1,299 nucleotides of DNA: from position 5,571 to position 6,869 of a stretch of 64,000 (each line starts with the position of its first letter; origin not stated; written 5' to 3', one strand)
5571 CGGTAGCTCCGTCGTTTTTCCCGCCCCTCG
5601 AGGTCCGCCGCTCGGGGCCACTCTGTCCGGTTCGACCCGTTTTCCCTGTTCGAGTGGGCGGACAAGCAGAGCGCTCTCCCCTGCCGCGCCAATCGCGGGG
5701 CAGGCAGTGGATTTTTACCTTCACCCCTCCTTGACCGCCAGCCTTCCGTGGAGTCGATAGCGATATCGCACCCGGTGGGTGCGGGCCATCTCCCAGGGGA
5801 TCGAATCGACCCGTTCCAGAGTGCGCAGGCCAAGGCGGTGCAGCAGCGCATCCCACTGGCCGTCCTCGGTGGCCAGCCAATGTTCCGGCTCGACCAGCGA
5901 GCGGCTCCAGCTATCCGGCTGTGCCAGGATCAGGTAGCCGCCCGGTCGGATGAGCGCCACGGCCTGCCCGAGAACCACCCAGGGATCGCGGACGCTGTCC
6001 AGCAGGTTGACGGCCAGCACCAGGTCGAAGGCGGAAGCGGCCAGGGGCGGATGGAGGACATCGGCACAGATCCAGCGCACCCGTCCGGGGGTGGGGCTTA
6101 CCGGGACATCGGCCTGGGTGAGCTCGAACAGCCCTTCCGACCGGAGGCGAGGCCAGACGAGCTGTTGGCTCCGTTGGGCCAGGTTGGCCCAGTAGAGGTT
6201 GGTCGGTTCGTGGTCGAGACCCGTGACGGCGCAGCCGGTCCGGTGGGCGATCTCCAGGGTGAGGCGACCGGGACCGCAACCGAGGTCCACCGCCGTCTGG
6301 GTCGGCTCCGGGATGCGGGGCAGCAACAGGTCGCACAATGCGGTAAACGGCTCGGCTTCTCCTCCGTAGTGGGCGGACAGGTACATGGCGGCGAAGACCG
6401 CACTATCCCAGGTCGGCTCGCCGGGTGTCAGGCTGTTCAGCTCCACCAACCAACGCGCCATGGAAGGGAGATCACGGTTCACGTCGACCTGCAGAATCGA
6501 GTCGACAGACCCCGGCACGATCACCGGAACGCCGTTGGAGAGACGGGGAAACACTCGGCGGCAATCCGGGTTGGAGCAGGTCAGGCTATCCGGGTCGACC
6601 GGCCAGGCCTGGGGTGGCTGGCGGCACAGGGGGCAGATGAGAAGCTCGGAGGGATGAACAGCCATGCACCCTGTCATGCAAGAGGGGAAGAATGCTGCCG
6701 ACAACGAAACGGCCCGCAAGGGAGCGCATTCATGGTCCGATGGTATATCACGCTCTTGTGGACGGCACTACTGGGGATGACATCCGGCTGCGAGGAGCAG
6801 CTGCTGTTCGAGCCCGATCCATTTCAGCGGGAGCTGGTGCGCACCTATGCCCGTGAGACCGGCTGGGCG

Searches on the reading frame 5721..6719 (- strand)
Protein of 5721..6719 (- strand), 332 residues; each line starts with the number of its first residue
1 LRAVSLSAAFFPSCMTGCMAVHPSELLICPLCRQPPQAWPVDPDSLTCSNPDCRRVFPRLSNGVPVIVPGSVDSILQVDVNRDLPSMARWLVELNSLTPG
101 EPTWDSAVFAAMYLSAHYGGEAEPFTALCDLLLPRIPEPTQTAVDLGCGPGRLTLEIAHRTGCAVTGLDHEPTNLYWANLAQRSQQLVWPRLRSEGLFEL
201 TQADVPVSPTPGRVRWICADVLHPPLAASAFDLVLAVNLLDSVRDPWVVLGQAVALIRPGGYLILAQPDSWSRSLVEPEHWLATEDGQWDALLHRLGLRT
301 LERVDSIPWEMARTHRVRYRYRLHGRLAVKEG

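Call 3: search_protein_families(library=pfam, proteins=[window:5721-6719:-], max_evalue=0.1)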
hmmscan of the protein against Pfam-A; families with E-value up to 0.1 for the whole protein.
window:5721-6719:- (332 aa): 8 families
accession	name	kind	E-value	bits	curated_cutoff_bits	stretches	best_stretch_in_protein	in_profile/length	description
PF08241.18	Methyltransf_11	-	3.7e-15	56.8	21.2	1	144-265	1-95/95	Methyltransferase domain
PF13489.12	Methyltransf_23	-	2.3e-12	47.4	27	1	128-306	9-149/164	Methyltransferase domain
PF13649.12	Methyltransf_25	-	1.1e-11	45.7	27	2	144-184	2-43/97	Methyltransferase domain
PF08242.18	Methyltransf_12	-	2.6e-10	41.3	30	1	144-263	1-98/98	Methyltransferase domain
PF13847.12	Methyltransf_31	-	8e-10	39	27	2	141-179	5-45/145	Methyltransferase domain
PF05175.20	MTS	-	0.002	18.3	23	1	130-183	21-76/170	Methyltransferase small domain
PF01728.25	FtsJ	-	0.0024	18.3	24.1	1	138-182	20-64/181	FtsJ-like methyltransferase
PF03966.22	Trm112p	-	0.038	14.4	22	1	25-58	6-36/40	Trm112p-like protein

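Call 4: search_protein_families(library=ncbifam, proteins=[window:5721-6719:-], max_evalue=0.1)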
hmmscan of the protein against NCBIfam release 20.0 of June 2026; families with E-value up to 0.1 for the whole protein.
window:5721-6719:- (332 aa): 21 families
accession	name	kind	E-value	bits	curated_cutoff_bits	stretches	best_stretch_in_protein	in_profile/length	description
TIGR04345.1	ovoA_Cterm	equivalog_domain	1.3e-16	60.9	170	1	111-284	8-188/242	putative 4-mercaptohistidine N1-methyltransferase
NF045667.1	MTase_DVU1556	equivalog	6e-09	35.7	155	2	138-184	21-67/213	DVU_1556 family methyltransferase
TIGR01983.1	UbiG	equivalog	1.4e-08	34.4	102.95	1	142-266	52-152/228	bifunctional 2-polyprenyl-6-hydroxyphenol methylase/3-demethylubiquinol 3-O-methyltransferase UbiG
NF043040.1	corrin_prot_MT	hypoth_equivalog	7.9e-08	32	180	1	134-184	36-85/216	corrinoid protein-associated methyltransferase CpaM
TIGR02072.1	BioC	equivalog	1.3e-05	25.1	184.95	1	127-266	18-133/244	malonyl-ACP O-methyltransferase BioC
NF010703.0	PRK14103.1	equivalog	3.5e-05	23.4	320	1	117-178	10-69/256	trans-aconitate 2-methyltransferase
NF002463.0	PRK01683.1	equivalog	5.6e-05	22.9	297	1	132-179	23-72/258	trans-aconitate 2-methyltransferase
TIGR00406.1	prmA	equivalog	0.00038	20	183.15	1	118-175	138-195/288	50S ribosomal protein L11 methyltransferase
TIGR04290.1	meth_Rta_06860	hypoth_equivalog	0.00088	18.8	300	1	141-186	51-96/226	TIGR04290 family methyltransferase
NF041820.1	daptide_MTase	equivalog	0.0023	17.4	175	1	143-204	40-95/243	daptide-type RiPP biosynthesis methyltransferase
TIGR02469.1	CbiT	equivalog_domain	0.0027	18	78.3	1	137-174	17-55/124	precorrin-6Y C5,15-methyltransferase (decarboxylating) subunit CbiT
TIGR01934.1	MenG_MenH_UbiE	subfamily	0.003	16.9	158.35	0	138-178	38-78/223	ubiquinone/menaquinone biosynthesis methyltransferase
NF007610.0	PRK10258.1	equivalog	0.0033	16.8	342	1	116-185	18-87/251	malonyl-ACP O-methyltransferase BioC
TIGR04543.1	ketoArg_3Met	equivalog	0.0033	16.5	425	1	129-178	139-189/336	2-ketoarginine methyltransferase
NF001241.0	PRK00216.1-2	equivalog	0.0058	16.3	327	1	139-267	51-149/231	demethylmenaquinone methyltransferase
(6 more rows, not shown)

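Call 57: search_protein_families(library=padloc, proteins=[window:5721-6719:-], max_evalue=0.01)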
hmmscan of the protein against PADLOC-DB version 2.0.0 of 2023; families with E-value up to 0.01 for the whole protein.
window:5721-6719:- (332 aa): 1 family
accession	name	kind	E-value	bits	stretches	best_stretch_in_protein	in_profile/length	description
PDLC04134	mad2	-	7.7e-12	42.8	1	129-277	280-406/492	mads_2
